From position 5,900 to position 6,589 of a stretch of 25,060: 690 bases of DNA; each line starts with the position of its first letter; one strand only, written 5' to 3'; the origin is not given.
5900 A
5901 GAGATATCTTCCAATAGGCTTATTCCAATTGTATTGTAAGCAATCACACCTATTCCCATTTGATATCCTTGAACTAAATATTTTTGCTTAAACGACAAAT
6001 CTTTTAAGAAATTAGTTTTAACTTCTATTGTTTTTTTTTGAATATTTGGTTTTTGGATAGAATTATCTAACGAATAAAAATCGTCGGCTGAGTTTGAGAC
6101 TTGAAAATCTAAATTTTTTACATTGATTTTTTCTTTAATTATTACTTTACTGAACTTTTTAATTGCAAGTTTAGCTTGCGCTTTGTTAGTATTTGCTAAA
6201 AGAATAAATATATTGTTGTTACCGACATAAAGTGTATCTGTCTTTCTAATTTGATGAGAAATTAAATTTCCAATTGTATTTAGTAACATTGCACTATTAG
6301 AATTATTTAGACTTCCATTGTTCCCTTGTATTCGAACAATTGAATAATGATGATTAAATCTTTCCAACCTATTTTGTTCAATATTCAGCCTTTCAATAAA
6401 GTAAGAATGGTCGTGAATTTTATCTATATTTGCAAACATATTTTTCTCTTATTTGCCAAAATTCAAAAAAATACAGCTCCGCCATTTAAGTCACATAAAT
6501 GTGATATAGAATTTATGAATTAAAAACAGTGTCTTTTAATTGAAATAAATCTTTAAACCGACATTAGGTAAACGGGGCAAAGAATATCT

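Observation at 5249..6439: Initiating sugar-phosphate transferase with an N-terminal degenerate GGDEF-like domain that keeps an RxxD I-site-like motif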

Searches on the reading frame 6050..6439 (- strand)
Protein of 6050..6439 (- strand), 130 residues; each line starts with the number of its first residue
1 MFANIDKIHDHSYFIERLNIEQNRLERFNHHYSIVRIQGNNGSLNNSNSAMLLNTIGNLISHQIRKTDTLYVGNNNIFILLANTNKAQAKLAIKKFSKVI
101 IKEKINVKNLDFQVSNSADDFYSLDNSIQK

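Call 14: search_solved_structures(query=A2, max_evalue=10, show_alignments=4)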
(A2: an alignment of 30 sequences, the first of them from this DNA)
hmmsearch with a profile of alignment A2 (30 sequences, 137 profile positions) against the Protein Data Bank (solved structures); distinct sequences matched with E-value up to 10: 40.
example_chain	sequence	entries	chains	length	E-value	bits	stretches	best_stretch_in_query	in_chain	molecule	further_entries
6d9m_A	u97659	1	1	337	1.4e-15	60.3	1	3-131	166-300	Fusion protein of Endolysin,Response receiver sensor diguanylate cyclase, GAF domain-conta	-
3ign_A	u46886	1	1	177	1.5e-15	60.2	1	2-111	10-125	Diguanylate cyclase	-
5euh_A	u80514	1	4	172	3.1e-14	55.9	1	6-124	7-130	Putative GGDEF domain membrane protein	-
6zxm_A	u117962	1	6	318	1.7e-13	53.5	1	2-105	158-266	Putative GGDEF/response regulator receiver domain protein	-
3i5a_A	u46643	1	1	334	3.3e-11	46.1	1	5-101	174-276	Response regulator/GGDEF domain protein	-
4zve_A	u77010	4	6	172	8e-10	41.6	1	17-114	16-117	Diguanylate cyclase DosC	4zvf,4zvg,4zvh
9t28_A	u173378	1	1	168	1.9e-09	40.4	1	5-106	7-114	diguanylate cyclase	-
3i5b_A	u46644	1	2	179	2.4e-09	40.1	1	5-105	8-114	WspR response regulator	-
6zxb_A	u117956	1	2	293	2.7e-09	39.9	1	2-105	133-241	Putative GGDEF/response regulator receiver domain protein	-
3i5c_A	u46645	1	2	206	3.2e-09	39.7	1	5-105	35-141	Fusion of General control protein GCN4 and WSPR response regulator protein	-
6zxc_A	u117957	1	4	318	3.2e-09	39.6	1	2-105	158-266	Putative GGDEF/response regulator receiver domain protein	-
3bre_A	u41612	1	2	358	1.2e-08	37.8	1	5-105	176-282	Probable two-component response regulator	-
7e6g_A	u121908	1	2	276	3.9e-08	36.1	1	10-103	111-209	Putative GGDEF domain protein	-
8qj3_A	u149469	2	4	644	1.2e-07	34.6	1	6-103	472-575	Ammonium transporter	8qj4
8qpf_A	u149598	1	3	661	1.2e-07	34.6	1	6-103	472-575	Ammonium transporter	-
9g86_A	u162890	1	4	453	2.6e-05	27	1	3-124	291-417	Response regulator PleD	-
9g85_A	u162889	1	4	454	2.7e-05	27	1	3-124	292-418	Response regulator PleD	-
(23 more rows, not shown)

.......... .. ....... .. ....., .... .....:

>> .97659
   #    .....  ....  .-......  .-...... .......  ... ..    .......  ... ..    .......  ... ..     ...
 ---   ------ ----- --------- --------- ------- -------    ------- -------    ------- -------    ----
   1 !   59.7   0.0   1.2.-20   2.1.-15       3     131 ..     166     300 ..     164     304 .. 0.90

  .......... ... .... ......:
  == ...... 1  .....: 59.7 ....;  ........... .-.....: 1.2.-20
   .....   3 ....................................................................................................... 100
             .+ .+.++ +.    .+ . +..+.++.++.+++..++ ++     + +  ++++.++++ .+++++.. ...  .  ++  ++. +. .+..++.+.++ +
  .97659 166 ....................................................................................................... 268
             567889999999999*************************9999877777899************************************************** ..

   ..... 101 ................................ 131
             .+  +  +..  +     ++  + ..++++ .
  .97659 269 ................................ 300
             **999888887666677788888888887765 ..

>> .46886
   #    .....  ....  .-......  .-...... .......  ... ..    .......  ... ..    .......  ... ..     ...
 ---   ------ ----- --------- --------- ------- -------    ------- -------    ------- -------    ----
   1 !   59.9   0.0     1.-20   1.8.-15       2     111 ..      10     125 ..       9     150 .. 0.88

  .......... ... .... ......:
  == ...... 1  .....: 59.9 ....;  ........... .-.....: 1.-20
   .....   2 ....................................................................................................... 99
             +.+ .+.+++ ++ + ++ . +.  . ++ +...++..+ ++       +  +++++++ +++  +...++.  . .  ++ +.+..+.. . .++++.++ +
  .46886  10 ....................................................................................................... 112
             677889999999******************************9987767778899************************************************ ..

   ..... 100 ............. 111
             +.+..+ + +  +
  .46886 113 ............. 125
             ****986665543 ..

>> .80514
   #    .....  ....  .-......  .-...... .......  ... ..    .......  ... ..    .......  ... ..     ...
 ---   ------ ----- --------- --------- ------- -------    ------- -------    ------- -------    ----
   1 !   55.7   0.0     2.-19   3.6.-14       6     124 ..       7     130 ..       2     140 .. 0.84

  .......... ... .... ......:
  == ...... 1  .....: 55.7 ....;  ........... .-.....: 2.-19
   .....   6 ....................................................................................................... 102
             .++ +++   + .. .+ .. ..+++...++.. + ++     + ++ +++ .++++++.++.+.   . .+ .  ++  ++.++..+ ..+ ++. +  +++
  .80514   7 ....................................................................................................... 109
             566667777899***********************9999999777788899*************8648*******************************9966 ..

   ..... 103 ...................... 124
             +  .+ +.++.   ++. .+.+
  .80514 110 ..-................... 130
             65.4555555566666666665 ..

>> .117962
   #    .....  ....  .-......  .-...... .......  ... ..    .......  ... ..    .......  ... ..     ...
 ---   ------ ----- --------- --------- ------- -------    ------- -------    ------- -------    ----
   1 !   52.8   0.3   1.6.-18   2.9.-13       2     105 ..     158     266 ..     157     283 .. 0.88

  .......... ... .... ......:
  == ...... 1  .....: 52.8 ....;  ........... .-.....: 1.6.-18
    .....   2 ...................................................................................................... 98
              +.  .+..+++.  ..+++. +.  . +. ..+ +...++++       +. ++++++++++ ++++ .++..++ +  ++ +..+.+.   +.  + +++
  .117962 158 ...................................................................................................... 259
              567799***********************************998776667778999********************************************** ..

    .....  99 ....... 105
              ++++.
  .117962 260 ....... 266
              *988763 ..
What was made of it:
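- Checked: The N-domain profile hits solved GGDEF domains at E=1.4e-15 (call 14).
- The family profile hits solved GGDEF domains at E=1.4e-15 (call 14).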

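Call 29: search_protein_representatives(alignment_id=A2)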
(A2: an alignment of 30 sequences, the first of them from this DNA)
Query: 30 sequences, 137 profile positions. Proteins with E-value up to 0.001 (for the whole library): 101830; up to 1e-10: 11701; up to 1e-30: 21. The best 150 are listed.
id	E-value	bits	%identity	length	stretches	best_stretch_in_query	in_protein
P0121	1.8e-41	157.1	-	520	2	9-136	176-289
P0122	1.6e-40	154.0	-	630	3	9-131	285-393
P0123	2.6e-40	153.4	-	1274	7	6-105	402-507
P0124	7.8e-39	148.6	-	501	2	3-136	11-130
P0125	1.6e-38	147.5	-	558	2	3-129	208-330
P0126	8.9e-37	141.9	-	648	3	12-130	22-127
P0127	3.5e-35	136.7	-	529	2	10-104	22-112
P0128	5.7e-35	136.0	-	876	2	3-129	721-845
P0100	7.8e-35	135.6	-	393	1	2-133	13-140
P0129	8.2e-35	135.5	-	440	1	4-135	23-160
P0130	9.0e-35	135.4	-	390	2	8-130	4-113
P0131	1.6e-33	131.3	-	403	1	1-130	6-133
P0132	1.8e-33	131.2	-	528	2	9-126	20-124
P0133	2.1e-33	131.0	-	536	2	6-128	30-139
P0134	2.9e-33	130.5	-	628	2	7-131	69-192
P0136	7.7e-32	125.9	-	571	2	5-128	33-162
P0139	3.3e-31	123.9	-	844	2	3-131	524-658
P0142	7.0e-30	119.6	-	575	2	3-131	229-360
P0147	2.4e-28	114.6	-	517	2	3-132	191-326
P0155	4.5e-27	110.5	-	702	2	2-128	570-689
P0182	1.3e-24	102.5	-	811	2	2-105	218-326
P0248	2.2e-21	92.1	-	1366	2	3-131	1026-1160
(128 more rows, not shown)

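Call 34: predict_structure(alignment_id=A2)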
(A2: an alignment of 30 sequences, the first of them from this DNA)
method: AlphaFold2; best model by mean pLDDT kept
length: 130 residues; sequences in the alignment: 30
mean_pLDDT: 84.3   pTM: 0.79
mean pLDDT of the five models: 84.3, 83.3, 81.6, 80.5, 79.7
residues with pLDDT >= 90: 72; 70-90: 37; 50-70: 16; < 50: 5
segments of 3 or more residues with pLDDT < 50: 1-3
pLDDT, mean of each block of 10 residues (from residue 1): 67 93 90 90 62 89 92 90 94 94 86 87 60
secondary structure, 60 per line:
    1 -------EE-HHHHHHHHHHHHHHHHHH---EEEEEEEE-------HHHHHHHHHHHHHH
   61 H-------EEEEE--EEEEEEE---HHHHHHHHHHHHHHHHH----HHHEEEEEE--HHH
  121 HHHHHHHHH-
elements in order: H11-28 E32-39 H47-61 E69-73 E76-82 H86-102 E110-115 H118-129
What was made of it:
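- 6086..6430 (-): Residues 4-118: truncated, catalytically dead GGDEF-fold domain, with secondary structure beta-alpha-beta-alpha-beta-beta-alpha-beta. It corresponds to Pfam GGDEF positions ~9-120 of 161. AF2 pLDDT 84 (call 34).
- Checked: The AF2 N-domain model has pLDDT 84.3 and pTM 0.79 (call 34).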

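Call 37: fold_search(model_id=the predicted structure, library=pdb)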
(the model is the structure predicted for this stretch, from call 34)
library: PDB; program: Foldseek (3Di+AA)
matches with E <= 10: 1623; with E <= 0.001: 36
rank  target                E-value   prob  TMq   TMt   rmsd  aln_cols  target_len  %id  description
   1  5m3c_A                8.1e-06  1.00  0.62  0.22   3.6       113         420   18  Structure of the hybrid domain (GGDEF-EAL) of PA0575 from Pseudomonas aeruginosa PAO1 at 2.8 Ang. with GTP and Ca2+ bo (released 2017-12-20)
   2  6khu                  1.3e-05  1.00  0.64  0.63   3.3       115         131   13  The crystal structure of a DGC protein from Thermotoga maritima (released 2020-07-22)
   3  4urg_A                1.5e-05  1.00  0.63  0.56   5.8       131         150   14  Crystal Structure of GGDEF domain from T.maritima (active-like dimer) (released 2014-10-08)
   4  5euh_A                1.7e-05  1.00  0.64  0.52   4.7       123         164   15  Crystal structure of the c-di-GMP-bound GGDEF domain of P. fluorescens GcbC (released 2015-12-30)
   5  6d9m                  2.9e-05  1.00  0.61  0.27   4.0       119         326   19  T4-Lysozyme fusion to Geobacter GGDEF (released 2019-04-10)
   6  3i5a                  3.3e-05  1.00  0.69  0.30   3.2       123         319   20  Crystal structure of full-length WpsR from Pseudomonas syringae (released 2009-08-18)
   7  7e6g_A                3.5e-05  1.00  0.68  0.35   3.4       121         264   16  Crystal structure of diguanylate cyclase SiaD in complex with its activator SiaC from Pseudomonas aeruginosa (released 2021-09-22)
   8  4zvf                  6.0e-05  1.00  0.63  0.52   5.3       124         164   12  Crystal structure of GGDEF domain of the E. coli DosC - form II (GTP-alpha-S-bound) (released 2015-11-11)
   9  5m3c_B                7.9e-05  1.00  0.59  0.20   3.0        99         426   21  Structure of the hybrid domain (GGDEF-EAL) of PA0575 from Pseudomonas aeruginosa PAO1 at 2.8 Ang. with GTP and Ca2+ bo (released 2017-12-20)
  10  4rnf                  8.4e-05  1.00  0.58  0.21   5.4       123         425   15  PaMorA tandem diguanylate cyclase - mutant phosphodiesterase, apo form (released 2014-11-19)
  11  3ign                  9.0e-05  1.00  0.70  0.56   3.6       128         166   14  Crystal Structure of the GGDEF domain from Marinobacter aquaeolei diguanylate cyclase complexed with c-di-GMP - Northeas (released 2009-08-11)
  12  4urq_V                9.6e-05  1.00  0.64  0.56   4.7       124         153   17  Crystal Structure of GGDEF domain (I site mutant) from T.maritima (released 2014-10-08)
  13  3i5c_A                1.1e-04  1.00  0.65  0.45   3.4       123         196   18  Crystal structure of a fusion protein containing the leucine zipper of GCN4 and the GGDEF domain of WspR from Pseudomo (released 2009-08-18)
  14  7e6g_B                1.3e-04  1.00  0.66  0.35   3.5       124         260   14  Crystal structure of diguanylate cyclase SiaD in complex with its activator SiaC from Pseudomonas aeruginosa (released 2021-09-22)
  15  4zve                  1.3e-04  1.00  0.63  0.53   4.9       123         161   13  Crystal structure of GGDEF domain of the E. coli DosC - form I (apo-form) (released 2015-11-11)
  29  9g85_D                5.1e-04  1.00  0.69  0.22   5.6       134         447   15  Structure of Response regulator PleD in complex with c-diGMP and ppGpp (released 2025-08-06)
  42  9g85_A                1.6e-03  1.00  0.69  0.22   4.5       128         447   13  Structure of Response regulator PleD in complex with c-diGMP and ppGpp (released 2025-08-06)
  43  9g85_C                1.6e-03  1.00  0.69  0.22   4.7       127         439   13  Structure of Response regulator PleD in complex with c-diGMP and ppGpp (released 2025-08-06)
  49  9g86_B                3.3e-03  1.00  0.71  0.23   3.9       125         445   14  Structure of Response regulator PleD in complex with c-diGMP and pppGpp (released 2025-08-06)
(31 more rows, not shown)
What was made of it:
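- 6086..6430 (-): Foldseek top 50 all GGDEF (call 37).
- On GGDEF domain (Pfam PF00990), fold and homology: Foldseek top 50 all GGDEF, TM up to 0.71 (call 37).
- Checked: Its 50 best PDB matches are all GGDEF domains, with TM 0.53-0.71 (call 37).
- PDB entries 9g85 and 9g86 show PleD with ppGpp or pppGpp bound alongside c-di-GMP (calls 14, 37).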

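Call 54: search_protein_families(library=pfam, proteins=[P0123, P0128, P0136, P0139, P0142, P0147, P0155, P0182, P0248, P0122], max_evalue=0.001)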
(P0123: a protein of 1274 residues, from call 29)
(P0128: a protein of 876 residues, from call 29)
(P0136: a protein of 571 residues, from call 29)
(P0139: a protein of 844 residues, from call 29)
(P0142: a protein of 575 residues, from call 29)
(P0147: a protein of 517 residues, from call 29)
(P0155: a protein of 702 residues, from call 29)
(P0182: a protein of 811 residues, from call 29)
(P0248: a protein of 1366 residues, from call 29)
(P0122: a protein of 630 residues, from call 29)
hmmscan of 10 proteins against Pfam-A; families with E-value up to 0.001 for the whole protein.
P0123 (1274 aa): 5 families
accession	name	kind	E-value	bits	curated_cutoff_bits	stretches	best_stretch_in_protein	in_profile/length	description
PF00990.26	GGDEF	-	6.3e-243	796.9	23.8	7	566-725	3-161/161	Diguanylate cyclase, GGDEF domain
PF24898.2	GGDEF_GdpP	-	9e-16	58.7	30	0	99-228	1-118/126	Cyclic-di-AMP phosphodiesterase GdpP-like, GGDEF domain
PF17853.6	GGDEF_2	-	1.8e-05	25.4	24.5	0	783-868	36-101/116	GGDEF-like domain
PF18066.6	Phage_ABA_S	-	0.00018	22.6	27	0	644-680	23-58/89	Phage ABA sandwich domain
PF16483.10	Glyco_hydro_64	-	0.00024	20.9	27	0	572-593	214-234/370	Beta-1,3-glucanase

P0128 (876 aa): 23 families
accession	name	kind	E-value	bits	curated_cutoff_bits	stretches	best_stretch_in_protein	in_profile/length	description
PF00990.26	GGDEF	-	1.6e-60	204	23.8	2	513-671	2-160/161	Diguanylate cyclase, GGDEF domain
PF07719.23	TPR_2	-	2.7e-20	71.2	27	1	92-124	2-34/34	Tetratricopeptide repeat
PF00515.34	TPR_1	-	6.1e-16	57.9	27.8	0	92-123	2-33/34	Tetratricopeptide repeat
PF13428.12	TPR_14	-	5.8e-15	54.7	23.5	0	92-133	2-43/44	Tetratricopeptide repeat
PF14559.12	TPR_19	-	2.5e-14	53.8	25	2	239-302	3-66/68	Tetratricopeptide repeat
PF13181.12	TPR_8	-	7.2e-13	48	25.7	0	265-294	5-34/34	Tetratricopeptide repeat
PF13432.12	TPR_16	-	1.6e-12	48.1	32.7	1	233-295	3-65/65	Tetratricopeptide repeat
PF25062.1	ARM_TT21_N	-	2.7e-10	40.8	40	1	59-247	33-222/222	Tetratricopeptide repeat protein 21 N-terminal ARM repeat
PF13414.12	TPR_11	-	1.8e-09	37.6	26.8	0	270-295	3-28/42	TPR repeat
PF13431.12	TPR_17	-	2.4e-09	37.2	24.4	0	150-177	4-31/34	Tetratricopeptide repeat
PF13424.12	TPR_12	-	9.5e-08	32.6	30.1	0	92-143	4-63/77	Tetratricopeptide repeat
PF13174.12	TPR_6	-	2.4e-07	31.4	26.3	0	232-259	5-32/33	Tetratricopeptide repeat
PF25064.1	ARM_TT21_5th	-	1.5e-06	28.9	27.8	0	127-188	3-64/117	TT21 fifth ARM repeats domain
PF12895.13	ANAPC3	-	1.5e-06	28.8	27.2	0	177-250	6-79/82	Anaphase-promoting complex, cyclosome, subunit 3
PF23914.1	TPR_CcmH_CycH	-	6.3e-06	26.5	42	0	94-190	53-152/158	Cytochrome c-type biogenesis protein H TPR domain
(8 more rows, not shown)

P0136 (571 aa): 5 families
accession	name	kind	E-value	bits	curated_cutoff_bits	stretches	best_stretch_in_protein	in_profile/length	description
PF00990.26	GGDEF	-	1.5e-49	168.3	23.8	2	32-186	5-161/161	Diguanylate cyclase, GGDEF domain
PF13487.12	HD_5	-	4.5e-42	144.1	27.2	1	396-556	6-169/170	HD domain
PF01966.28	HD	-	3.2e-22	79.4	22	1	406-526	3-116/116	HD domain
PF24898.2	GGDEF_GdpP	-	1.3e-08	35.6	30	0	143-188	75-117/126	Cyclic-di-AMP phosphodiesterase GdpP-like, GGDEF domain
PF22335.1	Cas10-Cmr2_palm2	-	0.00015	22.4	27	0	104-185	55-130/133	Cas10/Cmr2, second palm domain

P0139 (844 aa): 17 families
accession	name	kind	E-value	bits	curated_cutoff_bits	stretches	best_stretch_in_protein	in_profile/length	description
PF00990.26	GGDEF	-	9.2e-52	175.5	23.8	1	522-679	2-161/161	Diguanylate cyclase, GGDEF domain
PF07719.23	TPR_2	-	9e-25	85.1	27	1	240-269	4-33/34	Tetratricopeptide repeat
PF00515.34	TPR_1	-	2e-22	78.4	27.8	1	240-269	4-33/34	Tetratricopeptide repeat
PF14559.12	TPR_19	-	3e-22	79.2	25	2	248-311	2-64/68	Tetratricopeptide repeat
PF13428.12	TPR_14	-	6.3e-18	63.9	23.5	0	170-207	2-39/44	Tetratricopeptide repeat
PF13181.12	TPR_8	-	1.5e-16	59.5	25.7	1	240-268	4-32/34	Tetratricopeptide repeat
PF13414.12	TPR_11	-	3.2e-14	52.8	26.8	1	244-283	1-40/42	TPR repeat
PF13431.12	TPR_17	-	2.9e-13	49.4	24.4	0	226-257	2-33/34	Tetratricopeptide repeat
PF13432.12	TPR_16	-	7.4e-12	45.9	32.7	1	242-303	2-63/65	Tetratricopeptide repeat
PF13174.12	TPR_6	-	2.7e-09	37.5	26.3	0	242-270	5-33/33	Tetratricopeptide repeat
PF23914.1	TPR_CcmH_CycH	-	4.9e-08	33.4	42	1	105-201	54-153/158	Cytochrome c-type biogenesis protein H TPR domain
PF13424.12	TPR_12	-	1.3e-06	29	30.1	0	240-299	6-73/77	Tetratricopeptide repeat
PF12895.13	ANAPC3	-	1.7e-06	28.6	27.2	0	124-194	11-81/82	Anaphase-promoting complex, cyclosome, subunit 3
PF13176.12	TPR_7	-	5.2e-05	23.5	27.9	0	171-194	1-24/36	Tetratricopeptide repeat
PF25060.1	ARM_TT21_2nd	-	5.3e-05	23.3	27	0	245-311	64-132/270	Tetratricopeptide repeat protein 21 second ARM domain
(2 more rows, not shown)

P0142 (575 aa): 6 families
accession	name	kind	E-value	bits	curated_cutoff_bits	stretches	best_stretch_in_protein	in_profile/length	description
PF00990.26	GGDEF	-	5e-65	218.6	23.8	2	226-381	1-161/161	Diguanylate cyclase, GGDEF domain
PF24898.2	GGDEF_GdpP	-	6.7e-09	36.5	30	1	263-382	1-116/126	Cyclic-di-AMP phosphodiesterase GdpP-like, GGDEF domain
PF13492.12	GAF_3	-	1e-08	36.1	27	1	83-219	4-129/129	GAF domain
PF13185.12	GAF_2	-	0.00018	22.1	28.6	1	83-218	6-136/136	GAF domain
PF17853.6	GGDEF_2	-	0.00053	20.7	24.5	0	281-370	35-113/116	GGDEF-like domain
PF22335.1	Cas10-Cmr2_palm2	-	0.00077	20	27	0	285-383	29-133/133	Cas10/Cmr2, second palm domain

P0147 (517 aa): 2 families
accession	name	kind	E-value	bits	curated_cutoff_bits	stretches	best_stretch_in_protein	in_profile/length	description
PF00990.26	GGDEF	-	2.5e-48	164.3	23.8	1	188-345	1-160/161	Diguanylate cyclase, GGDEF domain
PF17853.6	GGDEF_2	-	0.00054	20.6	24.5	0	218-301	21-87/116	GGDEF-like domain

P0155 (702 aa): 4 families
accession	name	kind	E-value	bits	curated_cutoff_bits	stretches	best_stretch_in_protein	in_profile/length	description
PF00990.26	GGDEF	-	3.1e-48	164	23.8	1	386-543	2-161/161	Diguanylate cyclase, GGDEF domain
PF13185.12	GAF_2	-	1.1e-11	45.5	28.6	1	242-370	5-133/136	GAF domain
PF01590.32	GAF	-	1.2e-08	36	22.4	1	274-369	35-130/133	GAF domain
PF13492.12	GAF_3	-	0.00025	21.9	27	0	326-368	81-123/129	GAF domain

P0182 (811 aa): 1 family
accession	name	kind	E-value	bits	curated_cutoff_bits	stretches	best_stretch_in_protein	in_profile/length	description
PF00990.26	GGDEF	-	8.7e-95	315.4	23.8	2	217-385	2-161/161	Diguanylate cyclase, GGDEF domain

P0248 (1366 aa): 11 families
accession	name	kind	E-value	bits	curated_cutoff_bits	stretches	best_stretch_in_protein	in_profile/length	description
PF00990.26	GGDEF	-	4.2e-52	176.6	23.8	2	1024-1181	2-161/161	Diguanylate cyclase, GGDEF domain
PF14559.12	TPR_19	-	1e-13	51.8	25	1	679-741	3-64/68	Tetratricopeptide repeat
PF07719.23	TPR_2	-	1.4e-13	50.2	27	0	600-632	2-34/34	Tetratricopeptide repeat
PF13431.12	TPR_17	-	2.9e-10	40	24.4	0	656-685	2-31/34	Tetratricopeptide repeat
PF13428.12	TPR_14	-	1.6e-09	37.9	23.5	0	600-640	2-42/44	Tetratricopeptide repeat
PF23914.1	TPR_CcmH_CycH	-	4e-09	36.9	42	1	606-699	57-153/158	Cytochrome c-type biogenesis protein H TPR domain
PF01663.27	Phosphodiest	-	6.6e-09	36.3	23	1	167-228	158-223/342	Type I phosphodiesterase / nucleotide pyrophosphatase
PF00515.34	TPR_1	-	1.2e-07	31.7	27.8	0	600-632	2-34/34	Tetratricopeptide repeat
PF13414.12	TPR_11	-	5e-07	29.7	26.8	1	606-644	1-39/42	TPR repeat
PF13181.12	TPR_8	-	1.3e-06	28.5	25.7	0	605-632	7-34/34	Tetratricopeptide repeat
PF13432.12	TPR_16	-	1.2e-05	26.1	32.7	1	639-700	3-64/65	Tetratricopeptide repeat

P0122 (630 aa): 3 families
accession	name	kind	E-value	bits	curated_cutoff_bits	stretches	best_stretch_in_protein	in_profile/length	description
PF02397.22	Bac_transf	-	1.1e-67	227.5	27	1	424-624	1-178/179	Bacterial sugar transferase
PF00990.26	GGDEF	-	9.3e-12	45.4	23.8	0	195-252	59-116/161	Diguanylate cyclase, GGDEF domain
PF17853.6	GGDEF_2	-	2.2e-06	28.4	24.5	0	306-385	21-95/116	GGDEF-like domain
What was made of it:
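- Closest known: I-site of active diguanylate cyclases. Same: The nearest non-PGT relatives are genuine GGDEF signalling proteins (call 54).
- Closest non-PGT relatives of the domain are ordinary c-di-GMP proteins: TPR-GGDEF-GGDEF, GAF-GGDEF and GGDEF-HD-GYP (call 54).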
